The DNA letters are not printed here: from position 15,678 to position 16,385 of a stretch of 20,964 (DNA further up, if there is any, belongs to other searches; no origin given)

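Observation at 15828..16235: Stand-alone CheY-like receiver domain encoded in a phage-like genome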

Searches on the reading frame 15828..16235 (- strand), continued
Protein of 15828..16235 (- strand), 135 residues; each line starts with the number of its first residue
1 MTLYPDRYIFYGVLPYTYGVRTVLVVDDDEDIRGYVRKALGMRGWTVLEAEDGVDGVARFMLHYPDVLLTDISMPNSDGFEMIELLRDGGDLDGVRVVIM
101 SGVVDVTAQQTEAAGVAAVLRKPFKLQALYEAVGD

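Call 15: search_solved_structures(query=window:15828-16235:-, show_alignments=2)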
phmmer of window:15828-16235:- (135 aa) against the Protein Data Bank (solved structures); distinct sequences matched with E-value up to 0.001: 183 (the best 60 are shown).
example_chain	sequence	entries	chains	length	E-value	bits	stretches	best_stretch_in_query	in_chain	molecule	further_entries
3lte_A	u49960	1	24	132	2.6e-12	50.2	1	21-134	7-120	Response regulator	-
12aw_A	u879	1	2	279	1.3e-11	47.9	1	21-126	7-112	HYBRID TWO-COMPONENT SYSTEM PROTEIN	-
9xzo_A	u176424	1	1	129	2.3e-11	47.1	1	22-132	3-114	De novo protein M1X0B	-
3hdg_A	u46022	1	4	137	3.8e-11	46.4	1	22-131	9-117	uncharacterized protein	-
4ja2_A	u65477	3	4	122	7e-11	45.6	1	22-131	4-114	Response regulator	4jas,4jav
1udr_A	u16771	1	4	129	1.2e-10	44.8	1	23-132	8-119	CHEY PROTEIN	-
9dvt_R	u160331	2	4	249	2.8e-10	43.6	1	23-129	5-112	DNA-binding dual master transcriptional regulator RpaA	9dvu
3f7n_A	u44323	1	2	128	2.9e-10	43.5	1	23-131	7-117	Chemotaxis protein cheY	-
3fft_A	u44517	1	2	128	3.5e-10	43.3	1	23-131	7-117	Chemotaxis protein cheY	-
6azr_B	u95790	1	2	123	4.7e-10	42.9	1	21-131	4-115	Chemotaxis regulator-transmits chemoreceptor signals to flagelllar motor components CheY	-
3dge_C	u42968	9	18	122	4.9e-10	42.8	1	22-131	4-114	Response regulator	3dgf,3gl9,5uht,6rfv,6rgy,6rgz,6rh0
1ab6_A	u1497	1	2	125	6.1e-10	42.5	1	23-131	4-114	CHEMOTAXIS PROTEIN CHEY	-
3ffw_A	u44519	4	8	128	6.6e-10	42.4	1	23-131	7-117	Chemotaxis protein cheY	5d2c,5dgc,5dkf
3ffx_A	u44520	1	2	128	6.7e-10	42.4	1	23-131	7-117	Chemotaxis protein cheY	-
3fgz_A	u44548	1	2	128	6.7e-10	42.4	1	23-131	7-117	Chemotaxis protein cheY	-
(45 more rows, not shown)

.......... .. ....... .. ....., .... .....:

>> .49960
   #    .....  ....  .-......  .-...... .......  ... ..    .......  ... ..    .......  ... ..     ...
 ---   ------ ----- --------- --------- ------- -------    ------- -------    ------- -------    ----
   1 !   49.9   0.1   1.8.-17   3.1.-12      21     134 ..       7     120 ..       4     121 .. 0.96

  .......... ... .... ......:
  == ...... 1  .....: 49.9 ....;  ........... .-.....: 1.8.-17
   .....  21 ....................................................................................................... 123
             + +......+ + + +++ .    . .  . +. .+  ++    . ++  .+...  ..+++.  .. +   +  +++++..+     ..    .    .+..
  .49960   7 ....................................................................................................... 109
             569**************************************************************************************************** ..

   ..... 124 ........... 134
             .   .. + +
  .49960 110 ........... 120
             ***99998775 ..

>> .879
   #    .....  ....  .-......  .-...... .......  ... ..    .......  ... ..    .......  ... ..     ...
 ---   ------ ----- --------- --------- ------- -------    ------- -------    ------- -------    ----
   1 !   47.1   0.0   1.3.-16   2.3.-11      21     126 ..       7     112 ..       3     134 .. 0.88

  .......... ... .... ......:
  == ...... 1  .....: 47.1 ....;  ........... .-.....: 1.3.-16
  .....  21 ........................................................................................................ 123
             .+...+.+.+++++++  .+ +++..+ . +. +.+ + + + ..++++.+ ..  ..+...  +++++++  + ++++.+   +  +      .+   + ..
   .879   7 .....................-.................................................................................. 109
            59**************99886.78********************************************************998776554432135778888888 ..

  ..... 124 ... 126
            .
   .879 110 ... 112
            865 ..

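Call 16: find_related_loci(query=A1, collection=viral_contigs, flank=10000)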
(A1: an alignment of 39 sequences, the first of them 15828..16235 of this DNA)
Query A1 (135 aa) in viral_contigs; peptide patterns used: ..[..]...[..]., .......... (x = any residue, [..] = any of these).
95 stretches matched a pattern; 17 encode a relative of the query (tblastn E <= 1e-3); 17 distinct loci.
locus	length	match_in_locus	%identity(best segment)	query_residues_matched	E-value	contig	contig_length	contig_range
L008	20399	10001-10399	64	3-135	2e-51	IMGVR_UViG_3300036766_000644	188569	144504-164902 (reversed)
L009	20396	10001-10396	65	3-133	7e-49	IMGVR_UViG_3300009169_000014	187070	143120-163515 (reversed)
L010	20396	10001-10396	64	3-133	6e-48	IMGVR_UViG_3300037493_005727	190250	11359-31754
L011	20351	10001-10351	34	23-135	3e-14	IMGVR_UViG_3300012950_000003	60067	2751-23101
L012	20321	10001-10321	34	23-125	3e-11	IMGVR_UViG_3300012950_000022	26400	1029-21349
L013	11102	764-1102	31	21-134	9e-11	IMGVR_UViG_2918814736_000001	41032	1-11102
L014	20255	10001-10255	34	50-133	3e-10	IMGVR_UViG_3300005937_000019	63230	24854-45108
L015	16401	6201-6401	34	21-88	4e-10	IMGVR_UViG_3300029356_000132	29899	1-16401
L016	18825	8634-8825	44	23-88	9e-10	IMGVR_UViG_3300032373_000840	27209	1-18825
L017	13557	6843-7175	32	20-133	2e-9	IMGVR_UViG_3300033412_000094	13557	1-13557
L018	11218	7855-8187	32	20-133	2e-9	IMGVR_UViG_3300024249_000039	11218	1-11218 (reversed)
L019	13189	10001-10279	32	36-129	3e-9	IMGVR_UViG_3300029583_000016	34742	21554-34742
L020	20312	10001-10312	28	23-129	1e-8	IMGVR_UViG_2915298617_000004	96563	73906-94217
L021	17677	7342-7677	25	23-135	1e-7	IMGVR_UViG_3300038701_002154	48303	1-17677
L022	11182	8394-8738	30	21-133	3e-7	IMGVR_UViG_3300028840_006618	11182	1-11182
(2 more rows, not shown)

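Call 17: find_related_loci(query=A1, collection=genome_contigs, flank=10000)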
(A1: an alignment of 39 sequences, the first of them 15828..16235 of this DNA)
Query A1 (135 aa) in genome_contigs; peptide patterns used: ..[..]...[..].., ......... (x = any residue, [..] = any of these).
600 stretches matched a pattern (row limit reached: there are more); 536 encode a relative of the query (tblastn E <= 1e-3); the best 80 are kept; 80 distinct loci.
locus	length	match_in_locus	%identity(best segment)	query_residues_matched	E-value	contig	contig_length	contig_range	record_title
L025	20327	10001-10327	39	22-129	7e-19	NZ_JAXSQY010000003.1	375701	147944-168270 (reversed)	Sphingomonas fuzhouensis strain SGZ-02 Scaffold3, whole genome shotgun sequence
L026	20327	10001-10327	39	22-129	8e-19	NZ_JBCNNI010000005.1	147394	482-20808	MAG: Sphingomonas sp. isolate SMAGNO97 Contig5, whole genome shotgun sequence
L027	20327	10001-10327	31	21-129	1e-17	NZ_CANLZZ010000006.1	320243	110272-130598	Uncultured Lutibacter sp. isolate 4-1427.fasta NODE_6, whole genome shotgun sequence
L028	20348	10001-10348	39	24-135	1e-18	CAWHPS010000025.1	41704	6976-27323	MAG: uncultured Fibrobacterota bacterium isolate MFD04716.bin.2.54 genome assembly, contig: contig_15848, whole genome s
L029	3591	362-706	37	20-133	2e-18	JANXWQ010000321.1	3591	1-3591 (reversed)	MAG: Chthoniobacter sp. isolate GL140_2_metabat_198_sub GL140_2_k141_2641208, whole genome shotgun sequence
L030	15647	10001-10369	35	12-133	4e-18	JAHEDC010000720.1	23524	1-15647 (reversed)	MAG: Verrucomicrobiales bacterium isolate Ww187 NODE_3841_length_23524_cov_2.919668, whole genome shotgun sequence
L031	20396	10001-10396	36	3-131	5e-18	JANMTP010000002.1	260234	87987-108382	MAG: Chthoniobacter sp. isolate SOY_29_metabat_151 SOY_29_k141_2648135, whole genome shotgun sequence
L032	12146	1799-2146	35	20-134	6e-18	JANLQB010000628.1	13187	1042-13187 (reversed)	MAG: Verrucomicrobiota bacterium isolate OTE_38_metabat_259 OTE_38_k141_4148374, whole genome shotgun sequence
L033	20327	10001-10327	31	21-129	9e-18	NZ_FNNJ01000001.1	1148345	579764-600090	Lutibacter oricola strain DSM 24956, whole genome shotgun sequence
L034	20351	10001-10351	36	16-131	2e-17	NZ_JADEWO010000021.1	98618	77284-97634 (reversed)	Oculatella sp. LEGE 06141 NODE_21_length_98618_cov_11.0789, whole genome shotgun sequence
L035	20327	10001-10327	39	22-129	2e-17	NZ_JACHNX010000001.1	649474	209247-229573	Sphingomonas yabuuchiae strain DSM 14562 Ga0373313_01, whole genome shotgun sequence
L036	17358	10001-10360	33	16-134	4e-17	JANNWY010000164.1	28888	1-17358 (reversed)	MAG: Chthoniobacteraceae bacterium isolate VAR_34_metabat_297 VAR_34_k141_1067009, whole genome shotgun sequence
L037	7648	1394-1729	35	23-133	3e-17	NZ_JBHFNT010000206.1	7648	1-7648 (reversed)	Floridaenema evergladense BLCC-F167 bin1.fa-206, whole genome shotgun sequence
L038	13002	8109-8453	35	20-135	8e-17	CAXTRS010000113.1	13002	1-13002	MAG TPA_asm: uncultured Chthoniobacterales bacterium isolate public_SRR14721930_metawrap_bin.1 genome assembly, contig:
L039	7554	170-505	36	20-129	9e-17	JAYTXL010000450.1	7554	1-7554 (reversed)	MAG: Verrucomicrobiota bacterium isolate GFS_5964 GFS_5964_449, whole genome shotgun sequence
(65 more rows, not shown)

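Call 26: predict_structure(alignment_id=A1)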
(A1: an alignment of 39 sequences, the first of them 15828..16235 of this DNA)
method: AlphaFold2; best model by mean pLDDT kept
length: 135 residues; sequences in the alignment: 39
mean_pLDDT: 82.9   pTM: 0.79
mean pLDDT of the five models: 82.9, 81.8, 81.4, 80.8, 80.2
residues with pLDDT >= 90: 73; 70-90: 28; 50-70: 33; < 50: 1
segments of 3 or more residues with pLDDT < 50: none
pLDDT, mean of each block of 10 residues (from residue 1): 53 64 94 95 94 92 93 74 90 92 67 79 90 86
secondary structure, 60 per line:
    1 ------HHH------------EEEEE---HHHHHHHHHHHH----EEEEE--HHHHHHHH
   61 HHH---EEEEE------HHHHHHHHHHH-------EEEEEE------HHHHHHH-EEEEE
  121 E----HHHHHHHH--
elements in order: E22-26 H30-41 E46-50 H53-63 E67-71 H78-88 E96-101 H108-114 E116-121 H126-133

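Call 29: fold_search(model_id=the predicted structure, library=pdb)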
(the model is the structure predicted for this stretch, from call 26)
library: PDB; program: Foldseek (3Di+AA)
matches with E <= 10: 1764; with E <= 0.001: 573
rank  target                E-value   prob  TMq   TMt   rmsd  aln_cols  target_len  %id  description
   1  3f7a_B                4.1e-09  1.00  0.75  0.28   1.8       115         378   31  Structure of Orthorhombic crystal form of Pseudomonas aeruginosa RssB (released 2009-11-24)
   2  4hnr                  7.4e-09  1.00  0.74  0.82   2.0       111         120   29  High resolution structure of Chemotaxis response regulator CheY4 of Vibrio cholerae (released 2013-10-02)
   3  3jte                  1.1e-08  1.00  0.75  0.80   1.8       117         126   27  Crystal structure of response regulator receiver domain Protein from clostridium thermocellum (released 2009-09-22)
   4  3f7a_A                1.1e-08  1.00  0.75  0.28   1.8       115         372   31  Structure of Orthorhombic crystal form of Pseudomonas aeruginosa RssB (released 2009-11-24)
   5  4h60                  1.2e-08  1.00  0.75  0.83   1.9       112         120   28  High resolution structure of Vibrio cholerae chemotaxis protein CheY4 crystallized in low pH (4.0) condition (released 2013-08-07)
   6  1pey_C                1.2e-08  1.00  0.75  0.83   2.0       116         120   26  Crystal structure of the Response Regulator Spo0F complexed with Mn2+ (released 2004-05-18)
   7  1srr_C                1.5e-08  1.00  0.74  0.82   2.0       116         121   26  CRYSTAL STRUCTURE OF A PHOSPHATASE RESISTANT MUTANT OF SPORULATION RESPONSE REGULATOR SPO0F FROM BACILLUS SUBTILIS (released 1997-04-21)
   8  9xzo                  1.6e-08  1.00  0.72  0.80   2.2       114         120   29  Crystal structure of AI-designed response regulator like protein M1X0B (released 2025-10-01)
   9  1srr_A                2.1e-08  1.00  0.74  0.83   2.0       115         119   26  CRYSTAL STRUCTURE OF A PHOSPHATASE RESISTANT MUTANT OF SPORULATION RESPONSE REGULATOR SPO0F FROM BACILLUS SUBTILIS (released 1997-04-21)
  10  8tef_A                2.4e-08  1.00  0.73  0.21   2.5       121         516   19  PorX primitive monoclinic crystal form (released 2024-04-17)
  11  1zh2_B                2.6e-08  1.00  0.72  0.80   1.8       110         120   32  Crystal Structure Of The Calcium-Bound Receiver Domain Of Kdp Potassium Transport System Response Regulator KdpE (released 2005-12-13)
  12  6swb_B                2.6e-08  1.00  0.73  0.75   2.3       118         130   30  The REC domain of AraT, a response regulator from Geobacillus stearothermophilus (released 2020-10-14)
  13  1yio                  2.7e-08  1.00  0.70  0.49   2.5       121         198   30  Crystallographic structure of response regulator StyR from Pseudomonas fluorescens (released 2005-09-27)
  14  6rh8_C                2.9e-08  1.00  0.75  0.83   1.8       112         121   28  Revisiting pH-gated conformational switch. Complex HK853 mutant H260A -RR468 mutant D53A pH 5.3 (released 2020-02-19)
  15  3lte_G                2.9e-08  1.00  0.73  0.81   2.0       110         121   30  CRYSTAL STRUCTURE OF RESPONSE REGULATOR (SIGNAL RECEIVER DOMAIN) FROM Bermanella marisrubri (released 2010-03-31)
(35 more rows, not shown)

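Call 33: find_related_loci(query=A1, collection=metagenome_contigs, flank=10000)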
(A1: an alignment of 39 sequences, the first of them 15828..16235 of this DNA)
Query A1 (135 aa) in metagenome_contigs; peptide patterns used: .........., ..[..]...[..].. (x = any residue, [..] = any of these).
600 stretches matched a pattern (row limit reached: there are more); 489 encode a relative of the query (tblastn E <= 1e-3); the best 80 are kept; 80 distinct loci.
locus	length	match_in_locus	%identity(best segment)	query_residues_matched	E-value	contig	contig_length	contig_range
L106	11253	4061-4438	35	10-135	4e-18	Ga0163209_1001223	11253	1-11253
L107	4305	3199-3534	32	21-134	1e-16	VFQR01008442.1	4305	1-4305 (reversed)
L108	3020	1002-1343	34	21-133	1e-16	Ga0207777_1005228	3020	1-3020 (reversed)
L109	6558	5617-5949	38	19-129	1e-16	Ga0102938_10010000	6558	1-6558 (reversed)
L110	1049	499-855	38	16-134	3e-16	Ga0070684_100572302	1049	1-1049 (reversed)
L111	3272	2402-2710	34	21-124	4e-16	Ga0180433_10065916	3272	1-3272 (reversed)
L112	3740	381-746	36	12-133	5e-16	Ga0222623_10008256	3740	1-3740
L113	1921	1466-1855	36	2-133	9e-16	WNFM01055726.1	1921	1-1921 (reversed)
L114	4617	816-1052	46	12-88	1e-15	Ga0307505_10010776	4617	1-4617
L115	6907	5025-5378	37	18-133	2e-15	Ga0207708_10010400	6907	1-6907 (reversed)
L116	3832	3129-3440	39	22-126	3e-15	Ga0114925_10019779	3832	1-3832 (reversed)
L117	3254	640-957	38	6-112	4e-15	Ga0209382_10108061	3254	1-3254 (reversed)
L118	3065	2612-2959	38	19-135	6e-15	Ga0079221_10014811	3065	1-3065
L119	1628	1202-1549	35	20-133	7e-15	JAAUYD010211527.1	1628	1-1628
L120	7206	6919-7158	43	22-101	7e-15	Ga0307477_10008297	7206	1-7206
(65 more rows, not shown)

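Call 34: find_encoding_contigs(protein=P0009, flank=10000, max_places=1)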
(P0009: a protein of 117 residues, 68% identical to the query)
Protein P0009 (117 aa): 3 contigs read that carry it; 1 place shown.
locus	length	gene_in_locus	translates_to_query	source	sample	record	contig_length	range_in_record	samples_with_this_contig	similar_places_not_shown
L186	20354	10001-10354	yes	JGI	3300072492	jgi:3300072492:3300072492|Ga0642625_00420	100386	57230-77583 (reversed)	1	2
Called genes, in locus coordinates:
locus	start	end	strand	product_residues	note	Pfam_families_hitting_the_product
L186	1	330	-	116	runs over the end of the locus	-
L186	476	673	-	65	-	-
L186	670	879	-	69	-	-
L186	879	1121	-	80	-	-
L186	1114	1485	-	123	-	-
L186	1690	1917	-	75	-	-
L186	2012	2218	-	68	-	-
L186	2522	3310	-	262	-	-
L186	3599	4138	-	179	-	-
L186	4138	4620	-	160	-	-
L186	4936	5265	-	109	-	-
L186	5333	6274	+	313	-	-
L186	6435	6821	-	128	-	-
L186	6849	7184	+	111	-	-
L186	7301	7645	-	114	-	-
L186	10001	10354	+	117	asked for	PF00072:Response_reg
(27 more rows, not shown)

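Call 35: find_encoding_contigs(protein=P0006, flank=10000, max_places=1)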
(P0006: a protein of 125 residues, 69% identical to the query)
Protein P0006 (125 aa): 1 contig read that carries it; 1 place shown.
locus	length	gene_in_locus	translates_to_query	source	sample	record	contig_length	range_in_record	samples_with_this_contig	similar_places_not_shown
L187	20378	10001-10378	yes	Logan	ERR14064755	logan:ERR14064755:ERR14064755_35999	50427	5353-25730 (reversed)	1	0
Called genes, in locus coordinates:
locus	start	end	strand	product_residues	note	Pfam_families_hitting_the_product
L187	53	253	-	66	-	-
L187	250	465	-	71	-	-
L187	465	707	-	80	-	-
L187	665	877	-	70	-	-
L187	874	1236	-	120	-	-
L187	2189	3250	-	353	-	PF00092:VWA, PF25106:VWA_4 (weak)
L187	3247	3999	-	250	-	PF10544:T5orf172, PF13455:MUG113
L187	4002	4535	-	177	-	-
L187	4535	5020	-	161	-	-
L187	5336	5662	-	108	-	-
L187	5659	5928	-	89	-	-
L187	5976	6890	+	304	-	-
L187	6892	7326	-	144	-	-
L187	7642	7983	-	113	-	-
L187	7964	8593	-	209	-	-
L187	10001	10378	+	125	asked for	PF00072:Response_reg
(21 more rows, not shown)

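Call 36: find_encoding_contigs(protein=P0040, flank=10000, max_places=1)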
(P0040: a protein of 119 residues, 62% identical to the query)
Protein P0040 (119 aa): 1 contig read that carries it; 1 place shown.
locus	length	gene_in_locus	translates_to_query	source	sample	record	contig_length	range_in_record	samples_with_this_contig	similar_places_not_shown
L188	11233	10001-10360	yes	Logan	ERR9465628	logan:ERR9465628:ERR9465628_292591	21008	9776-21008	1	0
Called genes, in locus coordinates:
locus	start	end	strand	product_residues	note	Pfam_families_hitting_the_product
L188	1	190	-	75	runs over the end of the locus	-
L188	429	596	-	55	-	-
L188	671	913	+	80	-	-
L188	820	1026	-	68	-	-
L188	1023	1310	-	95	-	-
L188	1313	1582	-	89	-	-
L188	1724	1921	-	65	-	-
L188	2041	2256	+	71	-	-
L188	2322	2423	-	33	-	-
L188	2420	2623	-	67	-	-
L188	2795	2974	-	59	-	-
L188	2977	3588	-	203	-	PF02945:Endonuclease_7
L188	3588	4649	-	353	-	PF00092:VWA, PF25106:VWA_4 (weak)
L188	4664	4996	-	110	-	-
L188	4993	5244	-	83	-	-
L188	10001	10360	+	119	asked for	PF00072:Response_reg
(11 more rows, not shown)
